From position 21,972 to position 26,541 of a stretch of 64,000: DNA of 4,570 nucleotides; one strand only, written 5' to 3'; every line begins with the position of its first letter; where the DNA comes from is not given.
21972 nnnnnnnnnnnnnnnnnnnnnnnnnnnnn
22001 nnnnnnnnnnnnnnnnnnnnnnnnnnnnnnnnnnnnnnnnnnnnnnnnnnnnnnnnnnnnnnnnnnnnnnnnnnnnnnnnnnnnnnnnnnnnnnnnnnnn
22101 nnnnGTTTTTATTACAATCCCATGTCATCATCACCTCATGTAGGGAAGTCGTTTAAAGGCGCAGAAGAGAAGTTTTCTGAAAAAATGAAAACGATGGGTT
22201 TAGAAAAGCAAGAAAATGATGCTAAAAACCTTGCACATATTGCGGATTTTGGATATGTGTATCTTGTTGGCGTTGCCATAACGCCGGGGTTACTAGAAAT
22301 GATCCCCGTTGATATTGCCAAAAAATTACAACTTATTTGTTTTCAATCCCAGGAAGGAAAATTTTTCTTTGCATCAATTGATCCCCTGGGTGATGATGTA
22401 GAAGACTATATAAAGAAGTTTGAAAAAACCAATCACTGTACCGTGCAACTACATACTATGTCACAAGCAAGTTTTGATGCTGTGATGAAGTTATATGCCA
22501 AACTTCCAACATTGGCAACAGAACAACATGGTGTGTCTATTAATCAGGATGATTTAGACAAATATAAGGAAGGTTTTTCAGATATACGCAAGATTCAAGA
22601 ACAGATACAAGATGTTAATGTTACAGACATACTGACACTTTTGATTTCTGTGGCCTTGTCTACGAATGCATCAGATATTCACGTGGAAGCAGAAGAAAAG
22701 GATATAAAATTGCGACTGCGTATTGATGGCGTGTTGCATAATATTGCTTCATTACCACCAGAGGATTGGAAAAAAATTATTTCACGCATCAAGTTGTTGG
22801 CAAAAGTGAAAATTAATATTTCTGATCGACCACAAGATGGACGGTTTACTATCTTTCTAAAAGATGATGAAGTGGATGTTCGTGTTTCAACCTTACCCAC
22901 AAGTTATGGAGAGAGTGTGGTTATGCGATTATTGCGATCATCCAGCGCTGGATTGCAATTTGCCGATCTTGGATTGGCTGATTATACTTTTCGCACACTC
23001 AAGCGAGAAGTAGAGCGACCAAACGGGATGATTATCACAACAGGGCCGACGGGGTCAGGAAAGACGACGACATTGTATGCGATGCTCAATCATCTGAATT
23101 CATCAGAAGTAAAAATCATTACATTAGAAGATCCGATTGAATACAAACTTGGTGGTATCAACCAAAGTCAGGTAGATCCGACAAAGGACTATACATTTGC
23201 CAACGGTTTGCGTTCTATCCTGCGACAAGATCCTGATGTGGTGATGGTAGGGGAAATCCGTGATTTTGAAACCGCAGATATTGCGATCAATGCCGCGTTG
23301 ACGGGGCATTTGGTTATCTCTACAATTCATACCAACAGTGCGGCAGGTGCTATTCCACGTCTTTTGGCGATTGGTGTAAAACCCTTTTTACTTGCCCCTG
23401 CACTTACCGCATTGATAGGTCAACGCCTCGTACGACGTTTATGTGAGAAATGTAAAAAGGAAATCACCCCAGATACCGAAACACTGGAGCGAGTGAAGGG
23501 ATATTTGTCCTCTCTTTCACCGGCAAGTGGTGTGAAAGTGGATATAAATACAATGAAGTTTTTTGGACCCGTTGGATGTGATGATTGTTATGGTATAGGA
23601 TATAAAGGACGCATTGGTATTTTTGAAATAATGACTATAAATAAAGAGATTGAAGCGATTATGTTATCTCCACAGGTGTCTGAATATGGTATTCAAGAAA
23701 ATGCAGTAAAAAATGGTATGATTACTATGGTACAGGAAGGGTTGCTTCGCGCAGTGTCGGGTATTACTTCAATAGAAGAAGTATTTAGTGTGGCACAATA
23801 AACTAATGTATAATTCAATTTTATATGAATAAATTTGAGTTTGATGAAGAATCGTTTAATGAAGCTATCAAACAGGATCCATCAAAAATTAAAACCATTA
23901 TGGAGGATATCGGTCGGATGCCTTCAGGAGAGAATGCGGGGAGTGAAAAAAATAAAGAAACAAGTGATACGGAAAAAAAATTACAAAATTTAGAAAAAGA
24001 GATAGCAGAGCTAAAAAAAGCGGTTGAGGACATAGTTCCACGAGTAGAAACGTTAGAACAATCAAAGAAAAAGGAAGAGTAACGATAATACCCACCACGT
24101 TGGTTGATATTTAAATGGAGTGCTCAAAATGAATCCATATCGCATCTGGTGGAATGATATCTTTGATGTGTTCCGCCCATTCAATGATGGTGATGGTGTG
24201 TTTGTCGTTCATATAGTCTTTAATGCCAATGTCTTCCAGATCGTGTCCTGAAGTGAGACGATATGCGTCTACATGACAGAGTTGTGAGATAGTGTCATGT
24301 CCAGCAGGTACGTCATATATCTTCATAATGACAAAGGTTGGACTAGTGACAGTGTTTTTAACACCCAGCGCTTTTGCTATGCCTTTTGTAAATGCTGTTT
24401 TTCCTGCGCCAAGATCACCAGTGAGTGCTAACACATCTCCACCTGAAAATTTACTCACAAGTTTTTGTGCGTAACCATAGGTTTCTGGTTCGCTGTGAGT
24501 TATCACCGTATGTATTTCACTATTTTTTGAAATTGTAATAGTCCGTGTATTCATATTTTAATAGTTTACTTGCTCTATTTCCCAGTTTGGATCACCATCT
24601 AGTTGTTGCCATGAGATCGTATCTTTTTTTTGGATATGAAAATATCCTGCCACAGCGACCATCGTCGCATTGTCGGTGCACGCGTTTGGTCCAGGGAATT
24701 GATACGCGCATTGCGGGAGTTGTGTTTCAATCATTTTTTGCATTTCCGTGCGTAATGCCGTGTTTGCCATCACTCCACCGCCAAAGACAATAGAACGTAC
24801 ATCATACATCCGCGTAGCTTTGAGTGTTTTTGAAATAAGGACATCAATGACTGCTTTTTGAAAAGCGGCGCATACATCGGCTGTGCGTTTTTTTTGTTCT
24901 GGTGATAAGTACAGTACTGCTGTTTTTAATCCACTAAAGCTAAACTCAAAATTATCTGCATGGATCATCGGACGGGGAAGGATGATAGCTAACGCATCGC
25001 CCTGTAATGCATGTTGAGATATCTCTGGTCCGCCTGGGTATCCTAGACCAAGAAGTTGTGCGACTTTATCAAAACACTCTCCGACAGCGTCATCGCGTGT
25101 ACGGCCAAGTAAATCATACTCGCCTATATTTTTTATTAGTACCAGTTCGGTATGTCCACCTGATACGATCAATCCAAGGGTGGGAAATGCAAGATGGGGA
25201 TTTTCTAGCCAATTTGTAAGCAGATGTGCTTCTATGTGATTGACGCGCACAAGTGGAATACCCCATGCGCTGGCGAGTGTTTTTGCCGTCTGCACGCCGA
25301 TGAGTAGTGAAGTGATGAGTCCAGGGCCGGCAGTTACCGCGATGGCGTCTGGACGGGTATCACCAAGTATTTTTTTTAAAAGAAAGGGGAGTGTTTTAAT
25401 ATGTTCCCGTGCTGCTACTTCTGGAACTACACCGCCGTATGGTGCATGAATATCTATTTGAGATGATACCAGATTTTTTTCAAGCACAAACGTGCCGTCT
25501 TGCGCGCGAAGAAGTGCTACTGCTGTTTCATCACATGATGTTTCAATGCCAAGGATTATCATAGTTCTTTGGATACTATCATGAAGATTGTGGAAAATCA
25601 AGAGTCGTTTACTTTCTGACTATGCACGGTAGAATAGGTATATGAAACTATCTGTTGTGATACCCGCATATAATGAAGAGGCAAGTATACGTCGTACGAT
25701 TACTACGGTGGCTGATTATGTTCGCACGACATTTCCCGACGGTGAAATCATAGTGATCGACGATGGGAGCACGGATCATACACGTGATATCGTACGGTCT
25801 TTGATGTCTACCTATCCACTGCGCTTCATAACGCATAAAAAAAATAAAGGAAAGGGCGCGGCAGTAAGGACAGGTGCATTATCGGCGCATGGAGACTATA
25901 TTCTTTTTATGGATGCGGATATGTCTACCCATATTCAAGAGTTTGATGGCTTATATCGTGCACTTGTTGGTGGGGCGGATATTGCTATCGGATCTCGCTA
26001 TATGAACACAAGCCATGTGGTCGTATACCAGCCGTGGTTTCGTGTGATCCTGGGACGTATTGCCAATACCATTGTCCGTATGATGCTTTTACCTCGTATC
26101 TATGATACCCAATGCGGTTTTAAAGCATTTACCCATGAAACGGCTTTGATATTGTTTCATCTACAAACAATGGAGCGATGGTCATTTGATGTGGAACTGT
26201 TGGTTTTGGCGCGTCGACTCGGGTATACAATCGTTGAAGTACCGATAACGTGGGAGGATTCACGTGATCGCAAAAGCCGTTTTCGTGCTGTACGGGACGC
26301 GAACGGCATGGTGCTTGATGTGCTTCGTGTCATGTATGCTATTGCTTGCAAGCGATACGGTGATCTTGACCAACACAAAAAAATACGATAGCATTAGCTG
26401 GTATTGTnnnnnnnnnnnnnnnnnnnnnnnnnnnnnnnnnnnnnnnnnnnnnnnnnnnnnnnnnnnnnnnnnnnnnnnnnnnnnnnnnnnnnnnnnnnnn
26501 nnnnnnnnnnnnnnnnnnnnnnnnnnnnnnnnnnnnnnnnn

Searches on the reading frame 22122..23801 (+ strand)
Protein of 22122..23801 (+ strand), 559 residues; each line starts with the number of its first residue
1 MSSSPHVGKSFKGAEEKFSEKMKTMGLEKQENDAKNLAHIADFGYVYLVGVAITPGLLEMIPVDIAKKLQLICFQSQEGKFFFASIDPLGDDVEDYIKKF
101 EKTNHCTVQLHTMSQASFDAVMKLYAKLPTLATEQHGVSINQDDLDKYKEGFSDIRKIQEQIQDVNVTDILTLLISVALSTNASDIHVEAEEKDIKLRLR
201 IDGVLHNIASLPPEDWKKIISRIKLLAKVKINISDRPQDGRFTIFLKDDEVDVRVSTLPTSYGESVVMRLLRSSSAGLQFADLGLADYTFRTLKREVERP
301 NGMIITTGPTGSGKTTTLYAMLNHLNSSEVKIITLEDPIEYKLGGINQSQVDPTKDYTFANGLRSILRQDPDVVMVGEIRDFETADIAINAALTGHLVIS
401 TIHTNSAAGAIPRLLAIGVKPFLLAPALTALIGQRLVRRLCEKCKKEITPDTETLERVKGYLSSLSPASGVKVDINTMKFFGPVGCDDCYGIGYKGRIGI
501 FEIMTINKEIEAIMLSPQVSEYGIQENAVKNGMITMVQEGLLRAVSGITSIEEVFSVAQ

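Call 15: search_protein_families(library=pfam, proteins=[window:22122-23801:+], max_evalue=0.0001)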
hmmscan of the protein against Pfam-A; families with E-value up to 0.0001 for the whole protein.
window:22122-23801:+ (559 aa): 1 family
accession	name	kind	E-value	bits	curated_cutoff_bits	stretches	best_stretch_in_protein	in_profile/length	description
PF00437.27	T2SSE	-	3.8e-123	411.3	24.9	1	164-555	5-369/370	Type II/IV secretion system protein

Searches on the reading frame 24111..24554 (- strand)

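Call 81: search_protein_families(library=pfam, proteins=[window:24111-24554:-], max_evalue=0.001)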
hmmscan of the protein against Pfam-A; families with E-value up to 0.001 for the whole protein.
window:24111-24554:- (147 aa): 1 family
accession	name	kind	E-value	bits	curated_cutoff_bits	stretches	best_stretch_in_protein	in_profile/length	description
PF02367.23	TsaE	-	2.3e-37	128.3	26.6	1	20-145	2-120/128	Threonylcarbamoyl adenosine biosynthesis protein TsaE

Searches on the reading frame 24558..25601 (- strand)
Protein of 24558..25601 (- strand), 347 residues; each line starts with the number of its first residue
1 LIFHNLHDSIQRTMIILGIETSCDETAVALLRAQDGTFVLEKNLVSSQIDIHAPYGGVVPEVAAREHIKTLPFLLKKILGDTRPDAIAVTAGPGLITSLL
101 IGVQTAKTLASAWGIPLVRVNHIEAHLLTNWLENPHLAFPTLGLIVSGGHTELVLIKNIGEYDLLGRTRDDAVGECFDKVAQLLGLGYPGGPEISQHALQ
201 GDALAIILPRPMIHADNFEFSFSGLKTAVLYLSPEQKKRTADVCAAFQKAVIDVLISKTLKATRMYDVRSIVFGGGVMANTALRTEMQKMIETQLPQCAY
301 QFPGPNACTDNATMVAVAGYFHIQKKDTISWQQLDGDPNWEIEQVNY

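Call 15: search_protein_families(library=pfam, proteins=[window:24558-25601:-], max_evalue=0.0001)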
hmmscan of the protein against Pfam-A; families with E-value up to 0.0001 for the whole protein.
window:24558-25601:- (347 aa): 2 families
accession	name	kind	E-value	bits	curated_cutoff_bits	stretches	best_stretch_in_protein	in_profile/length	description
PF00814.31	TsaD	-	1.1e-83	281.4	24.8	1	42-316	4-263/264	tRNA N6-adenosine threonylcarbamoyltransferase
PF22521.2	HypF_C_2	-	2e-06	28.2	27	1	233-294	159-220/241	Carbamoyltransferase, Kae1-like Domain, second subdomain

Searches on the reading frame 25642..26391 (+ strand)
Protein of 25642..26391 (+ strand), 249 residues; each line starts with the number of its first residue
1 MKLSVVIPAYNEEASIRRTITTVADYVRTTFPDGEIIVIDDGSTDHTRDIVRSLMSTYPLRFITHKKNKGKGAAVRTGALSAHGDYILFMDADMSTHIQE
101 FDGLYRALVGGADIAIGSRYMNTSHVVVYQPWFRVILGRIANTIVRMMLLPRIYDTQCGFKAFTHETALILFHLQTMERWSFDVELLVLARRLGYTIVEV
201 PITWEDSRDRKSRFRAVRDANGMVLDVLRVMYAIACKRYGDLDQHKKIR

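Call 15: search_protein_families(library=pfam, proteins=[window:25642-26391:+], max_evalue=0.0001)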
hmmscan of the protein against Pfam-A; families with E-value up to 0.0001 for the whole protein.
window:25642-26391:+ (249 aa): 3 families
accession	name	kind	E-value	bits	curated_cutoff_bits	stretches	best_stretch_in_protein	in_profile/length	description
PF00535.33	Glycos_transf_2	-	3.3e-33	115.4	23.3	1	4-152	1-148/168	Glycosyl transferase family 2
PF10111.15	Glyco_tranf_2_2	-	2.6e-10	40.7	27.3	1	4-101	1-99/276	Glycosyltransferase like family 2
PF13641.12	Glyco_tranf_2_3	-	7.4e-08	33.1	27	1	3-94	3-97/230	Glycosyltransferase like family 2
